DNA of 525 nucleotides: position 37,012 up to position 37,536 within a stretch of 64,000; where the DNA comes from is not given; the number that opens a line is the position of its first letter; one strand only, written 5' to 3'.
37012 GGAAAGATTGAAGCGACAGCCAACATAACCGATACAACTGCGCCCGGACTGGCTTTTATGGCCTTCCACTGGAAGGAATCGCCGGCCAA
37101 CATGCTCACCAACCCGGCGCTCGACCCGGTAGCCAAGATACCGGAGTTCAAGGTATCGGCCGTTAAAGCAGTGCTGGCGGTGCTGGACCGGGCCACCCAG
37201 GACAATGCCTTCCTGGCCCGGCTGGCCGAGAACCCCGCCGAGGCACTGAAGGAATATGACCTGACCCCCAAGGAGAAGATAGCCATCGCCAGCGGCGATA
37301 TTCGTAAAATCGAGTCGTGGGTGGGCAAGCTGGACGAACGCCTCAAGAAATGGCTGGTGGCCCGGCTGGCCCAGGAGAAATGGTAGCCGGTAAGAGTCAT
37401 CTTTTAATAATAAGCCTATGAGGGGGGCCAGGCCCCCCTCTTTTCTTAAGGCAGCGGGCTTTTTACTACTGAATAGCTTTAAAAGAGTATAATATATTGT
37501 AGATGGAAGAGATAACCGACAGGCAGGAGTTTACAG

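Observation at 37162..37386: Roughly 70-aa C-terminal extension on FdhA beyond the canonical molybdopterin-binding end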

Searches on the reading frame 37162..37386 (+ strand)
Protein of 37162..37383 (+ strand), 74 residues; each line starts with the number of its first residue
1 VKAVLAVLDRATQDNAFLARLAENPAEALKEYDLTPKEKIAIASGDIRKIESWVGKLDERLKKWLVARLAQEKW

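Call 6: search_protein_families(library=pfam, proteins=[window:37174-37383:+], max_evalue=1)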
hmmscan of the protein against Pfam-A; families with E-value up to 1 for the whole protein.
seq(70 aa): 2 families
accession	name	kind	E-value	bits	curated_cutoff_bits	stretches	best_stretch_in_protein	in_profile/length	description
PF14407.11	Frankia_peptide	-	1.2e-05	26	48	1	3-59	5-63/63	Ribosomally synthesized peptide prototyped by Frankia Franean1_4349.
PF07746.16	LigA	-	0.058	14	25.3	1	13-45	13-45/87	Aromatic-ring-opening dioxygenase LigAB, LigA subunit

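Call 7: search_protein_families(library=ncbifam, proteins=[window:37174-37383:+], max_evalue=1)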
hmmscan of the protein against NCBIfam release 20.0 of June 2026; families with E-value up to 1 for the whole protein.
seq(70 aa): 3 families
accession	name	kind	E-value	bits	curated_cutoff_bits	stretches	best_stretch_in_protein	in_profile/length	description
NF038399.1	NH_RiPP_Os17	domain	2.2e-13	50.1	40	1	3-58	6-63/63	Os1348 family NHLP clan protein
TIGR04509.1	mod_pep_NH_fam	subfamily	0.0024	17.9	34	1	3-34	10-40/87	NHLP-related RiPP peptide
TIGR03793.1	leader_NHLP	domain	0.038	13.8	50.9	1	3-28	9-34/77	NHLP leader peptide family RiPP precursor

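Call 9: search_solved_structures(query=window:37162-37383:+, max_evalue=10, show_alignments=3)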
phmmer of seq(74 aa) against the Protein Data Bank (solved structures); distinct sequences matched with E-value up to 10: 9.
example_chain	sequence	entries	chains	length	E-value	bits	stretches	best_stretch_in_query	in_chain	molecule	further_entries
7ltc_B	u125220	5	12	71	0.55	14.1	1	12-56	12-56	LigA domain-containing protein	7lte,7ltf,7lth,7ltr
7lts_B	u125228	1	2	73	0.59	14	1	12-56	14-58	LigA domain-containing protein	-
9chi_B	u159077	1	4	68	0.75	13.7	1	12-55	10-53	SonA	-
9cgw_B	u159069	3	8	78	0.79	13.6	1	12-55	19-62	Extradiol ring-cleavage dioxygenase LigAB LigA subunit domain-containing protein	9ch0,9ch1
9ch7_B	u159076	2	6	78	1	13.2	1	12-55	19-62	Extradiol ring-cleavage dioxygenase LigAB LigA subunit domain-containing protein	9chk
9ch2_B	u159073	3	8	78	1.1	13.1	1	12-55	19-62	Extradiol ring-cleavage dioxygenase LigAB LigA subunit domain-containing protein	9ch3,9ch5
7dvf_A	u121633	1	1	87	1.1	13.1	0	23-52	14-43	reDPBB_sym2 protein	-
8t1s_B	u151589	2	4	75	1.1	13.1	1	12-55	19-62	Extradiol ring-cleavage dioxygenase LigAB LigA subunit domain-containing protein | RiPP precursor (SonA)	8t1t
2mi7_A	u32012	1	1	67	6.2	10.8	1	28-63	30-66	de novo protein a3Y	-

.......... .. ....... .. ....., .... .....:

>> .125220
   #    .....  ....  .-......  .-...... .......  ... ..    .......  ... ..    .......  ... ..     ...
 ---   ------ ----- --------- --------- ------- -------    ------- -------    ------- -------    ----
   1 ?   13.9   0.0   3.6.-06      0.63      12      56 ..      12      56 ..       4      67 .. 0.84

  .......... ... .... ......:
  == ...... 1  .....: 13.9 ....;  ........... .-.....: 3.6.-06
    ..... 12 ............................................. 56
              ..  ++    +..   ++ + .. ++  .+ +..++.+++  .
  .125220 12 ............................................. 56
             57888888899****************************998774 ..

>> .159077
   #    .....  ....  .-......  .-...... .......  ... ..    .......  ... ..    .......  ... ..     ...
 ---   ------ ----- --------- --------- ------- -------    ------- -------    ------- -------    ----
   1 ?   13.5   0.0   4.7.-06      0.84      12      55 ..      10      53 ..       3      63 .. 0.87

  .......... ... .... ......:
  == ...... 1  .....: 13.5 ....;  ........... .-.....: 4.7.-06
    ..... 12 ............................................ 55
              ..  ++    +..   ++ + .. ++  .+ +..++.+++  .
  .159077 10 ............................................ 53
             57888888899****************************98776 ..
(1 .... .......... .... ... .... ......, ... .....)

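Call 10: find_homologous_proteins(query=window:37162-37383:+, max_evalue=0.001)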
Query seq(74 aa) (74 aa): 156 proteins with E <= 0.001 among 158 candidates; the best 120 are listed.
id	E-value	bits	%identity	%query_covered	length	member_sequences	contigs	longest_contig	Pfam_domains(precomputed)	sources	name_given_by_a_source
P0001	7.0e-35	136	91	100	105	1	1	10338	PF14407.12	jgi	-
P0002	1.5e-34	135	91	100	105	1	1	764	-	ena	-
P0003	1.3e-33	132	86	100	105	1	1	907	-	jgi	jgi:hypothetical protein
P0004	1.8e-33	131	85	100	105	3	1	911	PF14407.12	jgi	jgi:hypothetical protein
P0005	1.8e-33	131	90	96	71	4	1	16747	PF14407.12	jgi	jgi:hypothetical protein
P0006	2.6e-33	131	90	96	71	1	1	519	PF14407.12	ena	-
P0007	6.6e-33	129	85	100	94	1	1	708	-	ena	-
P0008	3.8e-32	127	87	92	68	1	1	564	-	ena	-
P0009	7.1e-32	126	82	100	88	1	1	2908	-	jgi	-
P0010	1.1e-31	125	84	100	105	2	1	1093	-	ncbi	-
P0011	1.5e-31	125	81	100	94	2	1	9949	-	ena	-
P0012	3.0e-31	124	84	100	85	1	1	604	PF14407.12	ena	-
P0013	3.6e-31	124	82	100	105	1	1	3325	-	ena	-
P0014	3.9e-31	124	82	100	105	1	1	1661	-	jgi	jgi:hypothetical protein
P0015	8.4e-31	123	88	92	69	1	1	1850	-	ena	-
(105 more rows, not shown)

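Call 15: find_encoding_contigs(protein=P0001, flank=10000, max_places=3)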
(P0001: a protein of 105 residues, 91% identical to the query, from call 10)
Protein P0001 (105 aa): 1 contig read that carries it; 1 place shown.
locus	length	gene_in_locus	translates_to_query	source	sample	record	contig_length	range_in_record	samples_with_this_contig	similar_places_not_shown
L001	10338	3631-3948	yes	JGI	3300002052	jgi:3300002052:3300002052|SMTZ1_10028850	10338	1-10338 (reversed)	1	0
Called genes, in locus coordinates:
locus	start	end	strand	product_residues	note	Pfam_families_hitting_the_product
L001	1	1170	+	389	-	?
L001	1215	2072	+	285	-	PF13510:Fer2_4, PF12837:Fer4_6 (faint), PF00037:Fer4 (faint), PF10588:NADH-G_4Fe-4S_3, PF22117:Fer4_Nqo3, PF12838:Fer4_7, PF04879:Molybdop_Fe4S4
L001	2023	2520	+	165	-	PF00384:Molybdopterin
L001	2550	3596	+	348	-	PF00384:Molybdopterin, PF01568:Molydop_binding (weak)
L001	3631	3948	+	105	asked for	PF14407:Frankia_peptide (faint)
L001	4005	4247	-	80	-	-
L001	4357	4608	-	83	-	-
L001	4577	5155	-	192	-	-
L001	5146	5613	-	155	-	PF01750:HycI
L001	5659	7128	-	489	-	PF27537:HoxH, PF00374:NiFeSe_Hases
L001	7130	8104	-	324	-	PF01058:Oxidored_q6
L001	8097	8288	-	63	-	PF02662:FlpD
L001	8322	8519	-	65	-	PF02662:FlpD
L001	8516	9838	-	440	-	PF00037:Fer4 (weak), PF12797:Fer4_2 (weak), PF13237:Fer4_10, PF14697:Fer4_21, PF12838:Fer4_7, PF13187:Fer4_9, PF12837:Fer4_6 (weak), PF00037:Fer4, +4 more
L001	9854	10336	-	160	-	?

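Call 24: find_related_loci(query=A2, collection=genome_contigs, flank=8000)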
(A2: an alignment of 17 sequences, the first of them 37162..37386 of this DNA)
Query A2 (74 aa) in genome_contigs; peptide patterns used: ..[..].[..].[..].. (x = any residue, [..] = any of these).
130 stretches matched a pattern; 126 encode a relative of the query (tblastn E <= 1e-3); the best 80 are kept; 76 distinct loci.
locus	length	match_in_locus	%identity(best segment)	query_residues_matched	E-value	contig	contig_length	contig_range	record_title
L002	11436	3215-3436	96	1-74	1e-43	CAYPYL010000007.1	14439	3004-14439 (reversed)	MAG TPA_asm: uncultured Dehalococcoidaceae bacterium isolate binchicken_co89_49 genome assembly, contig: NODE_7874_lengt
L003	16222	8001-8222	96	1-74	2e-43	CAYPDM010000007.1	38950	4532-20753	MAG TPA_asm: uncultured Dehalococcoidaceae bacterium isolate binchicken_co89_632 genome assembly, contig: NODE_1398_leng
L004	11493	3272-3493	95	1-74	1e-42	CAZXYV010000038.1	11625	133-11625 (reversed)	MAG TPA_asm: uncultured Dehalococcoidaceae bacterium isolate binchicken_co300_17 genome assembly, contig: NODE_3146_leng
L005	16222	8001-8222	95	1-74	7e-43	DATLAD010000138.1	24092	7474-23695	MAG TPA_asm: Dehalococcoidales bacterium isolate SMAG_U14262 k141_748988, whole genome shotgun sequence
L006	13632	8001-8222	93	1-74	1e-42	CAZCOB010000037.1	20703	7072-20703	MAG TPA_asm: uncultured Dehalococcoidaceae bacterium isolate binchicken_co100_344 genome assembly, contig: NODE_3951_len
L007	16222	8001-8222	93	1-74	2e-42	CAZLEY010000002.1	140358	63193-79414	MAG TPA_asm: uncultured Dehalococcoidaceae bacterium isolate binchicken_co228_510 genome assembly, contig: NODE_36_lengt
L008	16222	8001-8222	93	1-74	5e-42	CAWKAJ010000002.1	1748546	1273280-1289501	MAG: uncultured Chloroflexia bacterium isolate MFD03726.bin.1.10 genome assembly, contig: contig_31094, whole genome sho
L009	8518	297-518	92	1-74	5e-42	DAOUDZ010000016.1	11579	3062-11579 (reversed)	MAG TPA_asm: Dehalococcoidales bacterium isolate N2_89 k133_1028777, whole genome shotgun sequence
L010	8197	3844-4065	93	1-74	1e-41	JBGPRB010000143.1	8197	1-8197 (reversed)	MAG: Dehalococcoidia bacterium isolate OBJ1_062018_150_19 k141_1413858_length_8197_cov_8.8580, whole genome shotgun sequ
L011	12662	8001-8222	93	1-74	6e-42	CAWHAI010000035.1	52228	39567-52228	MAG: uncultured Chloroflexia bacterium isolate MFD04408.bin.2.112 genome assembly, contig: contig_81215, whole genome sh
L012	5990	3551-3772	93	1-74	9e-42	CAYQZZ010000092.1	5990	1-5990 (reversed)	MAG TPA_asm: uncultured Dehalococcoidaceae bacterium isolate binchicken_co103_286 genome assembly, contig: NODE_17427_le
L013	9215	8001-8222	93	1-74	6e-42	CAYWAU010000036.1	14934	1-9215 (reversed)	MAG TPA_asm: uncultured Dehalococcoidaceae bacterium isolate binchicken_co100_127 genome assembly, contig: NODE_6351_len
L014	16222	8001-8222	91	1-74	5e-41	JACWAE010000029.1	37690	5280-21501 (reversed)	MAG: Dehalococcoidia bacterium isolate B_CHL_03 k141_54411, whole genome shotgun sequence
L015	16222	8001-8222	92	1-74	4e-41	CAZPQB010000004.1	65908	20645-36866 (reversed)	MAG TPA_asm: uncultured Dehalococcoidaceae bacterium isolate SRP214966_co4_72 genome assembly, contig: NODE_188_length_6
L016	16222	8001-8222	92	1-74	4e-41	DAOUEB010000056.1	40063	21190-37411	MAG TPA_asm: Dehalococcoidales bacterium isolate N3_157 k131_1076233, whole genome shotgun sequence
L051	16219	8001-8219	71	3-74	1e-27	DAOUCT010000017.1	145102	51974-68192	MAG TPA_asm: Dehalococcoidia bacterium isolate H85_861 50562, whole genome shotgun sequence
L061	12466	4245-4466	68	2-74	1e-26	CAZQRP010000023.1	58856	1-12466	MAG TPA_asm: uncultured Dehalococcoidales bacterium isolate binchicken_co178_251 genome assembly, contig: NODE_944_lengt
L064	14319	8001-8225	63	1-74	4e-26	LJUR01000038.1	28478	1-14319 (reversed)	MAG: Deltaproteobacteria bacterium SM23_61 WORSMTZ_6466, whole genome shotgun sequence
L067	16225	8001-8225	64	1-74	6e-26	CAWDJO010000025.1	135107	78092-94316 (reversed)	MAG: uncultured delta proteobacterium isolate MFD00709.bin.2.147 genome assembly, contig: contig_42682, whole genome sho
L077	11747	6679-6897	67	3-74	1e-25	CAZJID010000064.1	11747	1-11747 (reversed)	MAG TPA_asm: uncultured Dehalococcoidales bacterium isolate SRP214966_co4_401 genome assembly, contig: NODE_5715_length_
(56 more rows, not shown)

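Call 26: search_protein_representatives(alignment_id=A2)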
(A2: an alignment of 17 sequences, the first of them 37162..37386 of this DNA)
Query: 17 sequences, 95 profile positions. Proteins with E-value up to 0.001 (for the whole library): 452; up to 1e-10: 177; up to 1e-30: 9. The best 150 are listed.
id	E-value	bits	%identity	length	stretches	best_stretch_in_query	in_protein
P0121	3.8e-42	158.5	-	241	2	13-95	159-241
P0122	3.2e-36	139.5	-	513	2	16-95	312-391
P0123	5.3e-36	138.8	-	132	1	4-95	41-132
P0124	1.0e-34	134.6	-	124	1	12-95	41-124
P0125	6.0e-32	125.8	-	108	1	6-95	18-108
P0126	7.5e-32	125.5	-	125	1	10-95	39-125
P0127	3.3e-31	123.4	-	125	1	14-95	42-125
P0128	7.8e-31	122.2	-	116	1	14-95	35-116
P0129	8.7e-31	122.1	-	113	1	16-95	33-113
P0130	1.6e-29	118.0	-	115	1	18-95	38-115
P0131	8.0e-29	115.8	-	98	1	17-95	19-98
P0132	2.1e-28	114.4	-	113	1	12-95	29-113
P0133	4.4e-28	113.4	-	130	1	15-94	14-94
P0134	1.4e-27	111.8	-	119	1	6-95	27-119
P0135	2.1e-27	111.2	-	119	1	11-95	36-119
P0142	3.8e-24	100.8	-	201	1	20-95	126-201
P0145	1.1e-23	99.3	-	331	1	18-95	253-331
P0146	1.4e-23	98.9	-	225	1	22-95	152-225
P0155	8.4e-23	96.5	-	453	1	20-95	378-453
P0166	8.8e-22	93.2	-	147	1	10-95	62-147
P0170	4.5e-21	90.9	-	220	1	10-95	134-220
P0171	9.5e-21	89.9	-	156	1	15-95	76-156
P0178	2.8e-20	88.4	-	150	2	17-95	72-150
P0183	1.1e-19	86.4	-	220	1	23-95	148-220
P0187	4.2e-19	84.6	-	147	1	22-94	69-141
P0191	7.9e-19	83.7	-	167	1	46-95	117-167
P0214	8.7e-17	77.2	-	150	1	22-95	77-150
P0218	1.2e-16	76.7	-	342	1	14-89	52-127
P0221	2.8e-16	75.6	-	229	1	21-94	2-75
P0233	3.7e-15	72.0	-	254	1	14-94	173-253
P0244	2.1e-14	69.6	-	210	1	12-95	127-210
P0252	1.1e-13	67.2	-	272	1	12-95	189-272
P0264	1.0e-12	64.1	-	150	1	59-95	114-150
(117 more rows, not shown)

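Call 27: search_protein_families(library=pfam, proteins=[P0121, P0122, P0145, P0155, P0142, P0146, P0170, P0233, P0252, P0218], max_evalue=0.001)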
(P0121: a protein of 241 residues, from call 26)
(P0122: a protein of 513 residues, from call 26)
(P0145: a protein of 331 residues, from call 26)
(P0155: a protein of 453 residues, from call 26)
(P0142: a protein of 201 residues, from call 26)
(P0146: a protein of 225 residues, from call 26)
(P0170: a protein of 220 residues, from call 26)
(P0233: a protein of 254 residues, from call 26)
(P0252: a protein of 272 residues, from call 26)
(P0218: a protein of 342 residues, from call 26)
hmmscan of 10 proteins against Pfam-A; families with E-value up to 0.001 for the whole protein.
P0121 (241 aa): 4 families
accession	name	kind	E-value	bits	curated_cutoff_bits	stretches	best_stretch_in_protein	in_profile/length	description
PF12728.13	HTH_17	-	1e-11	45.3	27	1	10-55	1-45/51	Helix-turn-helix domain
PF13411.12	MerR_1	-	3.1e-07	30.8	21.6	1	14-57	4-47/69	MerR HTH family regulatory protein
PF14407.11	Frankia_peptide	-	1.5e-06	28.8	48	0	91-145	5-61/63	Ribosomally synthesized peptide prototyped by Frankia Franean1_4349.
PF00376.29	MerR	-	9.8e-06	25.7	28.2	1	15-48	4-38/38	MerR family regulatory protein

P0122 (513 aa): 10 families
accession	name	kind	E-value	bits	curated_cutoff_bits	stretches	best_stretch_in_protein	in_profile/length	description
PF17179.9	Fer4_22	-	5.4e-26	91.7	27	1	208-300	1-94/95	4Fe-4S dicluster domain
PF13534.11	Fer4_17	-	2.5e-08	34.8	22.2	1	173-220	17-57/61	4Fe-4S dicluster domain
PF12838.12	Fer4_7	-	4.3e-08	33.9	27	0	287-301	2-16/52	4Fe-4S dicluster domain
PF00037.32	Fer4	-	3.4e-07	30.2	21.1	0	286-298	7-19/24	4Fe-4S binding domain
PF13237.11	Fer4_10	-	2.9e-06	27.6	25.5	0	286-308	8-22/53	4Fe-4S dicluster domain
PF12797.12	Fer4_2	-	3.7e-06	27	24.5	0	286-299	9-22/22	4Fe-4S binding domain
PF13187.11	Fer4_9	-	6.3e-06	26.6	27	0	208-300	1-50/52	4Fe-4S dicluster domain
PF13183.11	Fer4_8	-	3.1e-05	24.9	27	0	206-300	2-67/68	4Fe-4S dicluster domain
PF12837.12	Fer4_6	-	4.5e-05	23.7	25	0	286-299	8-21/24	4Fe-4S binding domain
PF14697.11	Fer4_21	-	0.00017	22.1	35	0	199-225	31-57/59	4Fe-4S dicluster domain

P0145 (331 aa): 2 families
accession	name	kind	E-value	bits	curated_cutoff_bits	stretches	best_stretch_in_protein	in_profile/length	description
PF00072.30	Response_reg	-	2.6e-60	201.9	30.2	2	4-113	1-110/111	Response regulator receiver domain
PF23198.2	PDE8A_N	-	0.00033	21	29.6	0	2-81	11-91/147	PDE8A-like, N-terminal domain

P0155 (453 aa): 1 family
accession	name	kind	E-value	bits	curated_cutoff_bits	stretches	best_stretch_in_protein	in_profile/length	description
PF01226.23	Form_Nir_trans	-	7.4e-76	255.1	34.6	1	59-317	1-240/240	Formate/nitrite transporter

P0142 (201 aa): 1 family
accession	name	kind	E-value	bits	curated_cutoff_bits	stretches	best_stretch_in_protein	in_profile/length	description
PF01061.29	ABC2_membrane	-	1e-05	25.7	26.9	1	2-65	52-117/211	ABC-2 type transporter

P0146 (225 aa): 3 families
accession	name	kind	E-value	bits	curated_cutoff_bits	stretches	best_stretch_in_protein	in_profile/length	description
PF02769.27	AIRS_C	-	3.4e-11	44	23.1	1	7-71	11-75/156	AIR synthase related protein, C-terminal domain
PF01226.23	Form_Nir_trans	-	8.3e-08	32.3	34.6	1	80-106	213-240/240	Formate/nitrite transporter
PF14407.11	Frankia_peptide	-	0.00076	20.1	48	0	157-212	3-61/63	Ribosomally synthesized peptide prototyped by Frankia Franean1_4349.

P0170 (220 aa): 1 family
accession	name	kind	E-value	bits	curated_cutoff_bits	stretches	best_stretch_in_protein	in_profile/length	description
PF00072.30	Response_reg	-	6.1e-29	100.9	30.2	1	16-125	1-110/111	Response regulator receiver domain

P0233 (254 aa): 1 family
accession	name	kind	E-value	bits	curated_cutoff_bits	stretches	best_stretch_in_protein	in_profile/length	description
PF01568.27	Molydop_binding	-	4.7e-28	97.8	26.8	1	61-169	1-110/110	Molydopterin dinucleotide binding domain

P0252 (272 aa): 1 family
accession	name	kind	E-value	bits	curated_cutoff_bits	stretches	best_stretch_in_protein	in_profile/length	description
PF00072.30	Response_reg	-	1.2e-32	112.8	30.2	1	61-170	1-110/111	Response regulator receiver domain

P0218 (342 aa): 2 families
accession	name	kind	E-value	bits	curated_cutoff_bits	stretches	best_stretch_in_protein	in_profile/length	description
PF01257.25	2Fe-2S_thioredx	-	3.9e-49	166.7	24.8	1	199-342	2-145/145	Thioredoxin-like [2Fe-2S] ferredoxin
PF14407.11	Frankia_peptide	-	0.00065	20.4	48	0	66-122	5-63/63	Ribosomally synthesized peptide prototyped by Frankia Franean1_4349.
